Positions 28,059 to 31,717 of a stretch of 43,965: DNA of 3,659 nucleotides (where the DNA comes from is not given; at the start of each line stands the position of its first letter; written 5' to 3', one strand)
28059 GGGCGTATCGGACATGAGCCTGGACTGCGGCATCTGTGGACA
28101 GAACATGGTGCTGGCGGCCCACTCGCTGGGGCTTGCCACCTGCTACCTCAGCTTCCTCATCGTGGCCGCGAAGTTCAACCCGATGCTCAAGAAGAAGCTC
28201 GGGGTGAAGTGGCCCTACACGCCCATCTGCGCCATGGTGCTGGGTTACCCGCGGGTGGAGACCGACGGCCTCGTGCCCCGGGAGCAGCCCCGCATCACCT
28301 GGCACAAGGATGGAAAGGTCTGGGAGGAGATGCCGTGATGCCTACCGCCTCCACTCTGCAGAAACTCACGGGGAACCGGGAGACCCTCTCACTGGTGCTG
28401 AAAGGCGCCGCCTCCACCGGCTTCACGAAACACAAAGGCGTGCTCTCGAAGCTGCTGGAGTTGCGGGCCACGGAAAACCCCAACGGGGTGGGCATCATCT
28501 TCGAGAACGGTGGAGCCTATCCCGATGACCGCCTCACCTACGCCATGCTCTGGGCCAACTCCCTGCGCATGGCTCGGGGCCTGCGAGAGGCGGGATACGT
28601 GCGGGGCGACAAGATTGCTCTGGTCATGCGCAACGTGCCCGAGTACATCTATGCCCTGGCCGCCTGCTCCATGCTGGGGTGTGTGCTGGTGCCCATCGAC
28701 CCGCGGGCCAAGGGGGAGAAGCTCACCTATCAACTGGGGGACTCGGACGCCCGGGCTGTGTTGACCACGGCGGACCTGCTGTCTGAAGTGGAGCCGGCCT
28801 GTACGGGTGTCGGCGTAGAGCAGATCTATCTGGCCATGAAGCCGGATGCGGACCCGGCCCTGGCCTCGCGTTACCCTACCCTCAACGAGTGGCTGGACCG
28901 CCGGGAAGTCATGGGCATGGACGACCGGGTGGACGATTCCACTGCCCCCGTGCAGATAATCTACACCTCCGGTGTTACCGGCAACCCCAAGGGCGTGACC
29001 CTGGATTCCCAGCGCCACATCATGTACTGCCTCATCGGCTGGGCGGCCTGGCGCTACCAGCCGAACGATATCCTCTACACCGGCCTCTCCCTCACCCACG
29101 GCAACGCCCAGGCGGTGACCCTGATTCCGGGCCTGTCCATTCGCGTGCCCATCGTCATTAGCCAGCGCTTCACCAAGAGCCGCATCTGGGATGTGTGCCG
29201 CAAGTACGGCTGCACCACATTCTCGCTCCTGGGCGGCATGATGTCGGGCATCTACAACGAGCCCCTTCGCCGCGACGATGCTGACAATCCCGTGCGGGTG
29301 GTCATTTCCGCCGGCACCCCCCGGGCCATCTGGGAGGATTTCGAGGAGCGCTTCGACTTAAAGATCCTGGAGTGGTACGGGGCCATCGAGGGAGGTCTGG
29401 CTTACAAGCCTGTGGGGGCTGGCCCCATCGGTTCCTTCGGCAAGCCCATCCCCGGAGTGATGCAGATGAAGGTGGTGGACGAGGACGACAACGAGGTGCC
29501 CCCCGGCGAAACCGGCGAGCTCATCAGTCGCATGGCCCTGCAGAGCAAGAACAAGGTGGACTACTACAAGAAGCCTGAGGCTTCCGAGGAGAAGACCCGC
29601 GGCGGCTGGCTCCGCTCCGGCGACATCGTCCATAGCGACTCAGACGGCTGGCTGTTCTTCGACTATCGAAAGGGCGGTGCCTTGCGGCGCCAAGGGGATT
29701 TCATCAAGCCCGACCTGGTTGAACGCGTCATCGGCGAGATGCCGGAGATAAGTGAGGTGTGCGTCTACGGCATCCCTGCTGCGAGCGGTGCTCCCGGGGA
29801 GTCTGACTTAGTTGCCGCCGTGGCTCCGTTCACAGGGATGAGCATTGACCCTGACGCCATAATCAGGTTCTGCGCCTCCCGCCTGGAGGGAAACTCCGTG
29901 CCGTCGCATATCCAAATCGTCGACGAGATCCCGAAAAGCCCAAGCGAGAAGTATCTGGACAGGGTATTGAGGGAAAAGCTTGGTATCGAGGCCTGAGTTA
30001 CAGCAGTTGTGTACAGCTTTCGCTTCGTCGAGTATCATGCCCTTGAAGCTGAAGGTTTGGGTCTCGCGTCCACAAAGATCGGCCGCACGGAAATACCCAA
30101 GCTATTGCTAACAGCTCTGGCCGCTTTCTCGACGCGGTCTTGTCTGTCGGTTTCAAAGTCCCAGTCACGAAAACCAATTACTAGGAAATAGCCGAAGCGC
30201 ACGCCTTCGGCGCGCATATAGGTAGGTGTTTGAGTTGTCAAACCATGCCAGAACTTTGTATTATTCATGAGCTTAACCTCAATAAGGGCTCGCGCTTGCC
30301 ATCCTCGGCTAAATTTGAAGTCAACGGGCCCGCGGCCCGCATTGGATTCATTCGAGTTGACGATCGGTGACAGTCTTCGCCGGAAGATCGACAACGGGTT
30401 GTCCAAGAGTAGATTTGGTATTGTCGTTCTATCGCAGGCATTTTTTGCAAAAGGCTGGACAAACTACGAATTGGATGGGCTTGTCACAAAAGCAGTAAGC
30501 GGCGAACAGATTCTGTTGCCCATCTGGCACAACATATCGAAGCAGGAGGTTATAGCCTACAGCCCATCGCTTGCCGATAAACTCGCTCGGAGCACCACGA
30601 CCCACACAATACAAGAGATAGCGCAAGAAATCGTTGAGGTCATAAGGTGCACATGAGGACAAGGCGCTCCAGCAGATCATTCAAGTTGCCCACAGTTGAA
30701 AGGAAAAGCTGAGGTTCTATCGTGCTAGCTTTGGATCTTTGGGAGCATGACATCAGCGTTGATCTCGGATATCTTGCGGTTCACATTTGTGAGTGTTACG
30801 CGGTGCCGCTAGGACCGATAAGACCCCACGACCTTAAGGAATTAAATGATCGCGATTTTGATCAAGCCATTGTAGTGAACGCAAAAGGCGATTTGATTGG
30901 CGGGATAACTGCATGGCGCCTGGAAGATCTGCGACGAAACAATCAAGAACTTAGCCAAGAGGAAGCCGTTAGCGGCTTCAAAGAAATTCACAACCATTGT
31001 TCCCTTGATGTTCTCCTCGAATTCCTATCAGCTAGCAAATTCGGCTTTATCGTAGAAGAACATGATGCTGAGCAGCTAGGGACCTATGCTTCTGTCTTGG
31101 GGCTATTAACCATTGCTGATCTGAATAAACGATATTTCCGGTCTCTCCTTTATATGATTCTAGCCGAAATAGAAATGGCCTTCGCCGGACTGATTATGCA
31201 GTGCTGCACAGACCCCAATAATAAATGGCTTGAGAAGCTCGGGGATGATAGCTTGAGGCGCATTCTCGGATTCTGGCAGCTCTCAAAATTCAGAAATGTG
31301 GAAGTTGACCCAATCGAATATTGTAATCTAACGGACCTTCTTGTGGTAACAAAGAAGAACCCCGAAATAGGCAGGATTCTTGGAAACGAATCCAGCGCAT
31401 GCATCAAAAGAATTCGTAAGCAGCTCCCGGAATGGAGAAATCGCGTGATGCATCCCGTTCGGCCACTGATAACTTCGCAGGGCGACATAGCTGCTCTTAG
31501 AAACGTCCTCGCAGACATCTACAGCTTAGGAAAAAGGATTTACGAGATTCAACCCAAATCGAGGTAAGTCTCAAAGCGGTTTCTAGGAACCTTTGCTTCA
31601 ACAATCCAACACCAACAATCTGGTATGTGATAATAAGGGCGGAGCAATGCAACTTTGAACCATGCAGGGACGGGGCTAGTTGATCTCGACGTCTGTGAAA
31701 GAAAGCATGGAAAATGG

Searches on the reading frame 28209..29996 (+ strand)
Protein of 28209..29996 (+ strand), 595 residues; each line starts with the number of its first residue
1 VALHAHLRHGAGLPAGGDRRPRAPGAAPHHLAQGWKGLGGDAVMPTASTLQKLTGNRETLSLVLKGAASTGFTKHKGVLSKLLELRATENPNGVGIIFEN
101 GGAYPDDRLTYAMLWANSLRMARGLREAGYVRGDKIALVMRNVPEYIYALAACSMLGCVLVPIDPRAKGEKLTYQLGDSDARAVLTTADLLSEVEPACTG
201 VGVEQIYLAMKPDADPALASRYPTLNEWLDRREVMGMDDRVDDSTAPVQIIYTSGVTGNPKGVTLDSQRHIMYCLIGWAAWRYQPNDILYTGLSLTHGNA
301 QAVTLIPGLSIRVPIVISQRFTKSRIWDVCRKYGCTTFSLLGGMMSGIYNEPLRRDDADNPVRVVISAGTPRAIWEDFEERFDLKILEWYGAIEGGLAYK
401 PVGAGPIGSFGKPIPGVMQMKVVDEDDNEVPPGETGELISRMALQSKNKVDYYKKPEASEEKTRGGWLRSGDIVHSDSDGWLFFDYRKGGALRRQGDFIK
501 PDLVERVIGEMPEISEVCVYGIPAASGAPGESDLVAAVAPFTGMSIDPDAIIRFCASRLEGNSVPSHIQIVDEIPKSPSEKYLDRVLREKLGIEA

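Call 3: search_protein_families(library=pfam, proteins=[window:28209-29996:+], max_evalue=0.01)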
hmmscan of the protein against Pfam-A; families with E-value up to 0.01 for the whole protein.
window:28209-29996:+ (595 aa): 2 families
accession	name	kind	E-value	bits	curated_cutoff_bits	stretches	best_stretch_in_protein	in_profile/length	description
PF00501.34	AMP-binding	-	3e-58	197.9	29.9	1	87-441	5-375/384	AMP-binding enzyme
PF13193.12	AMP-binding_C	-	7.4e-09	36.8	24.5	1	504-581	2-76/76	AMP-binding enzyme C-terminal domain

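Call 4: search_protein_families(library=padloc, proteins=[window:28209-29996:+], max_evalue=0.01)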
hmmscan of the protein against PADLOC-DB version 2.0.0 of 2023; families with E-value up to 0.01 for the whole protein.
window:28209-29996:+ (595 aa): 0 families

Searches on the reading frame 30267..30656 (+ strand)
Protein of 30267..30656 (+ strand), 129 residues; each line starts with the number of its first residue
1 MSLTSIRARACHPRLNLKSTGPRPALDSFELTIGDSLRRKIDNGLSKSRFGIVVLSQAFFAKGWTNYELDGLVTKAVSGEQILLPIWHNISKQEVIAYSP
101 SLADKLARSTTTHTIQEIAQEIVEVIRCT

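Call 3: search_protein_families(library=pfam, proteins=[window:30267-30656:+], max_evalue=0.01)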
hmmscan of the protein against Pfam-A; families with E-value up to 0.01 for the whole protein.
window:30267-30656:+ (129 aa): 2 families
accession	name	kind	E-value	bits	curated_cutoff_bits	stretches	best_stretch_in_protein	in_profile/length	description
PF13676.11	TIR_2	-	4.9e-09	37.2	28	1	16-91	19-93/122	TIR domain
PF01582.25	TIR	-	1.8e-08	34.8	21.3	1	24-113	32-121/179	TIR domain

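Call 4: search_protein_families(library=padloc, proteins=[window:30267-30656:+], max_evalue=0.01)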
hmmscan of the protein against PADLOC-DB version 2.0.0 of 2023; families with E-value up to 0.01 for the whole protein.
window:30267-30656:+ (129 aa): 6 families
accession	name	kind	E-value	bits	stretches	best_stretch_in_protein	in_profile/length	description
PDLC05062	PDC-S66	-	3.3e-50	169.1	1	17-126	171-280/282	-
PDLC00417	ThsB1|ThsB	-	5.4e-31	106.2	1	27-125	199-298/303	TIR-like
PDLC00424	ThsB1|ThsB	-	6.6e-10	37.2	1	18-126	125-232/234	TIR-like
PDLC02962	RT-TIR_XII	-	1.6e-09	35.2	1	17-124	368-474/478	single gene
PDLC02961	RT-TIR_XII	-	2.4e-07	28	1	17-124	365-470/475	single gene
PDLC03016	TIR-TM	-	0.0088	13.9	0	41-95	49-101/293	-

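Call 6: search_protein_families(library=ncbifam, proteins=[window:30267-30656:+], max_evalue=0.01)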
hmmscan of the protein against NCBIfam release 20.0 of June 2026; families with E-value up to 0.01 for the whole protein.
window:30267-30656:+ (129 aa): 1 family
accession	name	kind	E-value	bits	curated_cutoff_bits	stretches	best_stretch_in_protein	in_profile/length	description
NF042941.1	Retron_TIR_antiphage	equivalog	7.6e-14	51.4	600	1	24-113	369-458/464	TIR domain-containing anti-phage reverse transcriptase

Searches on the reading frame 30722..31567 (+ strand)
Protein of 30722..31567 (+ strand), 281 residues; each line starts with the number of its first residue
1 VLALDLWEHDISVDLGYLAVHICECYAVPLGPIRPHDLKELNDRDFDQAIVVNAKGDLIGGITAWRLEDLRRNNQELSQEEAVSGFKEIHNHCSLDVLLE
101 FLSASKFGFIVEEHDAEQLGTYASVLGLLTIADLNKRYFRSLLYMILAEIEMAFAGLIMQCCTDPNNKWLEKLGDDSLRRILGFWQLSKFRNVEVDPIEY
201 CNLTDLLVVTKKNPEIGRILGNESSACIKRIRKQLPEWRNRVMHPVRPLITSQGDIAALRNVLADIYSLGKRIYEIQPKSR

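Call 3: search_protein_families(library=pfam, proteins=[window:30722-31567:+], max_evalue=0.01)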
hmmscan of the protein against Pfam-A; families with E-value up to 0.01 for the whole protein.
window:30722-31567:+ (281 aa): 0 families

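Call 4: search_protein_families(library=padloc, proteins=[window:30722-31567:+], max_evalue=0.01)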
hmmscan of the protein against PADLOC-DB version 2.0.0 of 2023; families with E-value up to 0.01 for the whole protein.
window:30722-31567:+ (281 aa): 0 families

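Call 6: search_protein_families(library=ncbifam, proteins=[window:30722-31567:+], max_evalue=0.01)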
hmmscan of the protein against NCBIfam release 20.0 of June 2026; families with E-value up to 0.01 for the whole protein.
window:30722-31567:+ (281 aa): 0 families

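Call 40: search_protein_families(library=padloc, proteins=[window:30722-31567:+], max_evalue=0.001)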
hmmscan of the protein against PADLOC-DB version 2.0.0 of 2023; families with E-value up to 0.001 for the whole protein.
window:30722-31567:+ (281 aa): 0 families

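Call 90: search_protein_families(library=pfam, proteins=[window:30722-31567:+], max_evalue=10)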
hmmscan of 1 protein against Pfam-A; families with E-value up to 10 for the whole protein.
window:30722-31567:+ (281 aa): 0 families
